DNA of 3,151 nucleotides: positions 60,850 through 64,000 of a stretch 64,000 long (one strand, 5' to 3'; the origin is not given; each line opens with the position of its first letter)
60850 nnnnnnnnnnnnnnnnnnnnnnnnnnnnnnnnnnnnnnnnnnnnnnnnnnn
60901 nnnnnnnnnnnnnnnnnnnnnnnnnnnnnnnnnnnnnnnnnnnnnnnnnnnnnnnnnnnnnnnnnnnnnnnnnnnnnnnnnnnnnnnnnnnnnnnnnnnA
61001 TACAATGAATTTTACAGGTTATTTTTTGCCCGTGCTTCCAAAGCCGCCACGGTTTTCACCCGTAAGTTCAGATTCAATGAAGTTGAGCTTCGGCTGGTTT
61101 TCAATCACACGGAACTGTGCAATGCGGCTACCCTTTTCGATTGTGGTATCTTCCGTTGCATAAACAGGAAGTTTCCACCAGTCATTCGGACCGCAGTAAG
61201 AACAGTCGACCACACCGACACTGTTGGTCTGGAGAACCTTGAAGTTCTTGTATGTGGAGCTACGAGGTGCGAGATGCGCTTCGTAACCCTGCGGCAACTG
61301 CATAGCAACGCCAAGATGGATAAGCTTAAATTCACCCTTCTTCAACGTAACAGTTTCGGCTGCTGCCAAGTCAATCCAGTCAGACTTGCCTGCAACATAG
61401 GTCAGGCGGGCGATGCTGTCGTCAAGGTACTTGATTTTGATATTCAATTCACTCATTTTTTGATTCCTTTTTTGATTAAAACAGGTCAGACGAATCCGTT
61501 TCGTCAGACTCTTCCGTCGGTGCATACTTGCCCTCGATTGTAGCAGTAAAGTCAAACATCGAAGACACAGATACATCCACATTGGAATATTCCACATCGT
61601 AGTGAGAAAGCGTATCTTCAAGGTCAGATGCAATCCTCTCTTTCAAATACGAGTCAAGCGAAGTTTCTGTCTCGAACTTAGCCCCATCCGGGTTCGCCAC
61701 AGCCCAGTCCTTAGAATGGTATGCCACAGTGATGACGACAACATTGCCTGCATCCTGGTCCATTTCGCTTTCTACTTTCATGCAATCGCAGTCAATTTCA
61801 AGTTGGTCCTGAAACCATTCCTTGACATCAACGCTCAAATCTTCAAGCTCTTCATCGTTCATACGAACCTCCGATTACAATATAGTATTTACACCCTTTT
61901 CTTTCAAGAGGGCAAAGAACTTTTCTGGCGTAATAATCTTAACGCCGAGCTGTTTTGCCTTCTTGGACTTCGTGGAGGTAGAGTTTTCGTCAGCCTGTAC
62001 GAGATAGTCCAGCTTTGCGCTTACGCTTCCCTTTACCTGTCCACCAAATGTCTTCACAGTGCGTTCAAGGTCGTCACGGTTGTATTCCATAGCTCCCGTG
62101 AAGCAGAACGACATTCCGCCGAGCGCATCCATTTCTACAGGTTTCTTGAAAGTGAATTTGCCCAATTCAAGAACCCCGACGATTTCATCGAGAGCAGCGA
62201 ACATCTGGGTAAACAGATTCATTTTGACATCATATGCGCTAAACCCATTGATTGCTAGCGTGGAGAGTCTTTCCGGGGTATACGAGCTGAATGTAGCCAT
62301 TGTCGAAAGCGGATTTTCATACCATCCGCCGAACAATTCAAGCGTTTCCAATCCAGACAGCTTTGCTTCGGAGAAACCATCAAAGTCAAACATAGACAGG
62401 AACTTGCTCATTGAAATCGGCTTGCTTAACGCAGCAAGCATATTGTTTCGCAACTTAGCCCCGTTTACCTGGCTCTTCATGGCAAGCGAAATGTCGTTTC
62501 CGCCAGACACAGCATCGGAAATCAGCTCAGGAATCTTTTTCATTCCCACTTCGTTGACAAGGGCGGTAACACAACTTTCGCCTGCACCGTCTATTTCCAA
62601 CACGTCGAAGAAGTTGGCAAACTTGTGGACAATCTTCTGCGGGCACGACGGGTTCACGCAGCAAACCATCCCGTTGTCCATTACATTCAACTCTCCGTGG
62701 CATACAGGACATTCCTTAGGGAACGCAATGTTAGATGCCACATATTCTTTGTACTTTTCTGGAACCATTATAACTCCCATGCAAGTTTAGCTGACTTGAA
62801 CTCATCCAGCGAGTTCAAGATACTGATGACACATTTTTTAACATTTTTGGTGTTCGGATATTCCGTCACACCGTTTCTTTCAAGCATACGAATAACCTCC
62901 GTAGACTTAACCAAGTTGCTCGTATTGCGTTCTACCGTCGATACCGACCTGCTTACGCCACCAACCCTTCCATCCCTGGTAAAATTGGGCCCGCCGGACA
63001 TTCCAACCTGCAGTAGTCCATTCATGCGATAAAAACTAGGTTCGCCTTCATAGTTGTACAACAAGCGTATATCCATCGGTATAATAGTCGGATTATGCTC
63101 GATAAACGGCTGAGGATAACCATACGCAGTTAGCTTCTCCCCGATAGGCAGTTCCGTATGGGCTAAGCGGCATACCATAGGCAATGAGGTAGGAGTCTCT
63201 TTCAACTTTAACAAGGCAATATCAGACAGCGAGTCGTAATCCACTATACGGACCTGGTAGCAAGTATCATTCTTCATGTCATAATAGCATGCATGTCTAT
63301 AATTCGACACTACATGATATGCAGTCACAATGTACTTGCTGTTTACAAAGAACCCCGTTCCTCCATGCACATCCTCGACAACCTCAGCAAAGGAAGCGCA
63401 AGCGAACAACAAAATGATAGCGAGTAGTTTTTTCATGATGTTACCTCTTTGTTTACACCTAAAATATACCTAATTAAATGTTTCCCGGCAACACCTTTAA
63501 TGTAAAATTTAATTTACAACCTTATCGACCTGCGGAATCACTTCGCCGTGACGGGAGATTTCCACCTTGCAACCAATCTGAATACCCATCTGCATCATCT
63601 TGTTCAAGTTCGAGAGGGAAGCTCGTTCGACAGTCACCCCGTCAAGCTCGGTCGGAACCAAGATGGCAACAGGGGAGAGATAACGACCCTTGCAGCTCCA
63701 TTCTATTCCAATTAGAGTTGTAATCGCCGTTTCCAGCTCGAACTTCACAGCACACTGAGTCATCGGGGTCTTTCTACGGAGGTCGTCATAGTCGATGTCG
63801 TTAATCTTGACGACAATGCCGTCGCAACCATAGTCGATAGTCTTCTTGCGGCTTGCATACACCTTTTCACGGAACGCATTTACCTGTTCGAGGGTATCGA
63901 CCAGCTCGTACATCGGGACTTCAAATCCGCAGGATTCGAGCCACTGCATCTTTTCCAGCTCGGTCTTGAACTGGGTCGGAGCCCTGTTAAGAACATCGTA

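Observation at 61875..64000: NAD+-dependent DNA ligase split into two ORFs by an inserted promoter and secreted-protease gene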

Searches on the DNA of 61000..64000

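Call 25: search_rna_families(source=window, start=61000, end=64000, threshold=evalue, max_evalue=1)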
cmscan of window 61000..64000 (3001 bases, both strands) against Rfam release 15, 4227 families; matches with E-value up to 1: 0.
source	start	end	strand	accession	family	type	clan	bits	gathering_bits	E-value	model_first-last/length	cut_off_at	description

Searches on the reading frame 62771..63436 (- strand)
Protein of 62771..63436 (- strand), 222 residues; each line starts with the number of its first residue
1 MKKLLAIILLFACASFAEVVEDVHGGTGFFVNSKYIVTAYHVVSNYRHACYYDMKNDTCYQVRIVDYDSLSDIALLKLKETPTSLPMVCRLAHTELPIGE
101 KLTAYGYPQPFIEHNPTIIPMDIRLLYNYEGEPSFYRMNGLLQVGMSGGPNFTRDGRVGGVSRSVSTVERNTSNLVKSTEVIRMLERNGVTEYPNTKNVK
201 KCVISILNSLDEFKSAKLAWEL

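Call 4: search_protein_families(library=pfam, proteins=[window:62771-63436:-], max_evalue=0.1)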
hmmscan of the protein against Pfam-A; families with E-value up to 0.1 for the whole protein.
window:62771-63436:- (222 aa): 2 families
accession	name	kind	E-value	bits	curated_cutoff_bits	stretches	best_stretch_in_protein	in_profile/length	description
PF13365.12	Trypsin_2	-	2.5e-16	61.2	27.6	1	26-161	1-144/144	Trypsin-like peptidase domain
PF00089.32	Trypsin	-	1.2e-08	35.5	20.6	1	24-164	25-198/220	Trypsin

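Call 29: search_protein_families(library=phrogs, proteins=[window:62771-63436:-], max_evalue=0.001)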
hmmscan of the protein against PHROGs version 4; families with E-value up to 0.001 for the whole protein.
window:62771-63436:- (222 aa): 2 families
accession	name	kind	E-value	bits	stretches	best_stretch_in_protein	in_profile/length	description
phrog_9683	-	other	4.1e-15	56.9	1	25-188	54-224/233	protease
phrog_11383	-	unknown function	5.9e-08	33.5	1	26-162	187-324/462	-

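Call 57: search_solved_structures(query=window:62771-63436:-, max_evalue=0.01, show_alignments=1)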
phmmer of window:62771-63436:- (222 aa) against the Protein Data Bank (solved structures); distinct sequences matched with E-value up to 0.01: 60.
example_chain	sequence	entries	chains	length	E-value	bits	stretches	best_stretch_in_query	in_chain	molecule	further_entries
7sjn_A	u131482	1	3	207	7.9e-12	48.6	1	8-163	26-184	Serine protease HTRA1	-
3nwu_A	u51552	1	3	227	9.5e-12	48.3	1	8-164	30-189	Serine protease HTRA1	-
3tjn_A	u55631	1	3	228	1.1e-11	48.2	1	8-163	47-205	Serine protease HTRA1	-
3nzi_A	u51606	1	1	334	1.2e-11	48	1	8-184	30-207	Serine protease HTRA1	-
6z0x_A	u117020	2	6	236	2e-11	47.3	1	8-164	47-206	Serine protease HTRA1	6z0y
6z0e_A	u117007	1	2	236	2e-11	47.2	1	8-164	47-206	Serine protease HTRA1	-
3tjo_A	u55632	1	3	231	2.7e-11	46.8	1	8-164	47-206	Serine protease HTRA1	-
7sjo_A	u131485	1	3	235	2.8e-11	46.8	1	8-164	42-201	Serine protease HTRA1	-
8sdm_A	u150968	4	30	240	2.9e-11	46.8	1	8-164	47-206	Serine protease HTRA1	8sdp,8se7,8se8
3num_A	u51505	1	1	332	3.1e-11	46.6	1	8-184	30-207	Serine protease HTRA1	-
3k6z_A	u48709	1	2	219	1.8e-07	34.3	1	15-193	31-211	POSSIBLE MEMBRANE-ASSOCIATED SERINE PROTEASE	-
3k6y_A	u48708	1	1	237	2.4e-07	34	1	15-193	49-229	POSSIBLE MEMBRANE-ASSOCIATED SERINE PROTEASE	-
3lt3_A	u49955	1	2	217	4.7e-07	33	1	15-193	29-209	POSSIBLE MEMBRANE-ASSOCIATED SERINE PROTEASE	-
4ri0_A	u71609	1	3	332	3.2e-06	30.3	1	24-183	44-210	Serine protease HTRA3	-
22kg_A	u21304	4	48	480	6.4e-06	29.3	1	26-167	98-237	Probable periplasmic serine endoprotease DegP-like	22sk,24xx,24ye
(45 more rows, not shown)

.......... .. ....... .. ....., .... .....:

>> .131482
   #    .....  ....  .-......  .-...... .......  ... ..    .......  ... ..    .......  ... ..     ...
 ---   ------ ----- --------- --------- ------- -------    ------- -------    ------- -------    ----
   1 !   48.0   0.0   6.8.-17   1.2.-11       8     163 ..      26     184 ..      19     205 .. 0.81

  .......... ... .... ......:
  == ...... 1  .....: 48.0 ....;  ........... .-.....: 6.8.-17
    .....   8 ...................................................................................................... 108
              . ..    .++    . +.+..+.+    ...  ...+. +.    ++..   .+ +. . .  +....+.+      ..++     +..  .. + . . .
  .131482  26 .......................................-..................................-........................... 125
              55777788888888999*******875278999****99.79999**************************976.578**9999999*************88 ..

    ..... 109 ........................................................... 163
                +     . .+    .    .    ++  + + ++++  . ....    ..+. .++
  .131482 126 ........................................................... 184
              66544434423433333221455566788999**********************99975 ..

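Call 58: find_homologous_proteins(query=window:62771-63436:-, max_evalue=0.001)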
Query window:62771-63436:- (222 aa): 93 proteins with E <= 0.001 among 283 candidates.
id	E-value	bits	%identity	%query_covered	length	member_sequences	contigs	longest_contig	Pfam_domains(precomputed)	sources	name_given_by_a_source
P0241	1.2e-143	494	98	100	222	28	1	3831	PF13365.13,PF00089.33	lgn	-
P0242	5.5e-116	404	79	99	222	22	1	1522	PF13365.13,PF00089.33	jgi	jgi:S1-C subfamily serine protease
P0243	4.2e-110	385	75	99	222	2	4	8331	PF13365.13,PF00089.33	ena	-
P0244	2.0e-101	356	70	99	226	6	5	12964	PF13365.13,PF00089.33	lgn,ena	-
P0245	3.5e-99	349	68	99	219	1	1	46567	PF13365.13,PF00089.33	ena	-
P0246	9.4e-99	347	67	99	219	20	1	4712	PF13365.13,PF00089.33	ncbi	-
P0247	5.6e-98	345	68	99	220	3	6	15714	PF13365.13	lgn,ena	-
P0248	5.5e-97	342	69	99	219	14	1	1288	PF13365.13,PF00089.33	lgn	-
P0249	6.1e-97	342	67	99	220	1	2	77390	PF13365.13,PF00089.33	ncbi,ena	-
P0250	1.9e-96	340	66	99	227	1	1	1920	PF13365.13,PF00089.33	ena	-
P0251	2.2e-96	340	66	99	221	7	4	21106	PF13365.13,PF00089.33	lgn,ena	-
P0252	6.3e-96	338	66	99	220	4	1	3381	PF13365.13,PF00089.33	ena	-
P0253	6.5e-96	338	67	99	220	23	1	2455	PF13365.13,PF00089.33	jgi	jgi:S1-C subfamily serine protease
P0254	7.6e-96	338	67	99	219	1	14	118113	PF13365.13,PF00089.33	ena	-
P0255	8.3e-96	338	68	93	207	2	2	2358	PF13365.13,PF00089.33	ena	-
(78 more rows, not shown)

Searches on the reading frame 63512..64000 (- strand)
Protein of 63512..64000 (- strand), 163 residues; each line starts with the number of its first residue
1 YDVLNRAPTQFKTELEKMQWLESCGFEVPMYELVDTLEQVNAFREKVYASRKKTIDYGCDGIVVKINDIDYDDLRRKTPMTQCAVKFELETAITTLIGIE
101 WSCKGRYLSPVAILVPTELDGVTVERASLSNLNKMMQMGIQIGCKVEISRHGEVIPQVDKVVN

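Call 4: search_protein_families(library=pfam, proteins=[window:63512-64000:-], max_evalue=0.1)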
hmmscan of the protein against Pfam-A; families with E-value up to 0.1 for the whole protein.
window:63512-64000:- (163 aa): 4 families
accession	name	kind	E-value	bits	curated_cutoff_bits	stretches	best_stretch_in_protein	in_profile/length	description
PF03120.22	DNA_ligase_OB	-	5.1e-16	58.7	32.9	1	95-162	3-71/79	NAD-dependent DNA ligase OB-fold domain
PF01653.23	DNA_ligase_aden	-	1.2e-08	35.3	27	1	5-87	165-250/253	NAD-dependent DNA ligase adenylation domain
PF04023.20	FeoA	-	0.055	14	23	0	129-152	22-45/74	FeoA domain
PF00189.25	Ribosomal_S3_C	-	0.083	13.9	34.1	0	121-149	8-35/83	Ribosomal protein S3, C-terminal domain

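Call 8: search_solved_structures(query=window:63512-64000:-, max_evalue=1, show_alignments=3)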
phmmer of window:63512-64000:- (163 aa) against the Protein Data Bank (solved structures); distinct sequences matched with E-value up to 1: 19.
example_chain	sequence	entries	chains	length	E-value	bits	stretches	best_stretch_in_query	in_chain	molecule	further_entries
2owo_A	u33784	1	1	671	4.3e-15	59.2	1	31-162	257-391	DNA ligase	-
5tt5_A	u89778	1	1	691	4.7e-15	59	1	31-162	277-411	DNA ligase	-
4glx_A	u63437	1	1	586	5e-15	58.9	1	31-162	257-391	DNA ligase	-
1v9p_A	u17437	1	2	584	8.4e-11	45.2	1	10-162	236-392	DNA ligase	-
1dgs_A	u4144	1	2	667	2.6e-10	43.6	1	10-162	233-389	DNA LIGASE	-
3sgi_A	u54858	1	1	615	6.8e-10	42.3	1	38-158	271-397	DNA ligase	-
1tae_A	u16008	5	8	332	8.8e-10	41.9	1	1-96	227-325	DNA ligase, NAD-dependent | DNA ligase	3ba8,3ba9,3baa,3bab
1ta8_A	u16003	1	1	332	1.1e-09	41.5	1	1-95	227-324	DNA ligase, NAD-dependent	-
4eeq_A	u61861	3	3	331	2e-09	40.7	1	1-93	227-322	DNA ligase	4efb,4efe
4lh6_A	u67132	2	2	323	2.7e-09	40.3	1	1-92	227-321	DNA ligase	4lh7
8ak4_A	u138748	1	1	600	5.6e-09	39.3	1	8-161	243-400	DNA ligase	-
9hu3_A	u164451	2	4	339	6e-09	39.2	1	56-160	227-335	DNA ligase (NAD(+))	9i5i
8jyd_A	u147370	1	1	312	5.9e-07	32.7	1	5-73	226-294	DNA ligase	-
3bac_A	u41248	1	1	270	0.00035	23.7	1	13-95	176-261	DNA ligase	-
3jsl_A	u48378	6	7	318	0.00039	23.6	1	12-90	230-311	DNA ligase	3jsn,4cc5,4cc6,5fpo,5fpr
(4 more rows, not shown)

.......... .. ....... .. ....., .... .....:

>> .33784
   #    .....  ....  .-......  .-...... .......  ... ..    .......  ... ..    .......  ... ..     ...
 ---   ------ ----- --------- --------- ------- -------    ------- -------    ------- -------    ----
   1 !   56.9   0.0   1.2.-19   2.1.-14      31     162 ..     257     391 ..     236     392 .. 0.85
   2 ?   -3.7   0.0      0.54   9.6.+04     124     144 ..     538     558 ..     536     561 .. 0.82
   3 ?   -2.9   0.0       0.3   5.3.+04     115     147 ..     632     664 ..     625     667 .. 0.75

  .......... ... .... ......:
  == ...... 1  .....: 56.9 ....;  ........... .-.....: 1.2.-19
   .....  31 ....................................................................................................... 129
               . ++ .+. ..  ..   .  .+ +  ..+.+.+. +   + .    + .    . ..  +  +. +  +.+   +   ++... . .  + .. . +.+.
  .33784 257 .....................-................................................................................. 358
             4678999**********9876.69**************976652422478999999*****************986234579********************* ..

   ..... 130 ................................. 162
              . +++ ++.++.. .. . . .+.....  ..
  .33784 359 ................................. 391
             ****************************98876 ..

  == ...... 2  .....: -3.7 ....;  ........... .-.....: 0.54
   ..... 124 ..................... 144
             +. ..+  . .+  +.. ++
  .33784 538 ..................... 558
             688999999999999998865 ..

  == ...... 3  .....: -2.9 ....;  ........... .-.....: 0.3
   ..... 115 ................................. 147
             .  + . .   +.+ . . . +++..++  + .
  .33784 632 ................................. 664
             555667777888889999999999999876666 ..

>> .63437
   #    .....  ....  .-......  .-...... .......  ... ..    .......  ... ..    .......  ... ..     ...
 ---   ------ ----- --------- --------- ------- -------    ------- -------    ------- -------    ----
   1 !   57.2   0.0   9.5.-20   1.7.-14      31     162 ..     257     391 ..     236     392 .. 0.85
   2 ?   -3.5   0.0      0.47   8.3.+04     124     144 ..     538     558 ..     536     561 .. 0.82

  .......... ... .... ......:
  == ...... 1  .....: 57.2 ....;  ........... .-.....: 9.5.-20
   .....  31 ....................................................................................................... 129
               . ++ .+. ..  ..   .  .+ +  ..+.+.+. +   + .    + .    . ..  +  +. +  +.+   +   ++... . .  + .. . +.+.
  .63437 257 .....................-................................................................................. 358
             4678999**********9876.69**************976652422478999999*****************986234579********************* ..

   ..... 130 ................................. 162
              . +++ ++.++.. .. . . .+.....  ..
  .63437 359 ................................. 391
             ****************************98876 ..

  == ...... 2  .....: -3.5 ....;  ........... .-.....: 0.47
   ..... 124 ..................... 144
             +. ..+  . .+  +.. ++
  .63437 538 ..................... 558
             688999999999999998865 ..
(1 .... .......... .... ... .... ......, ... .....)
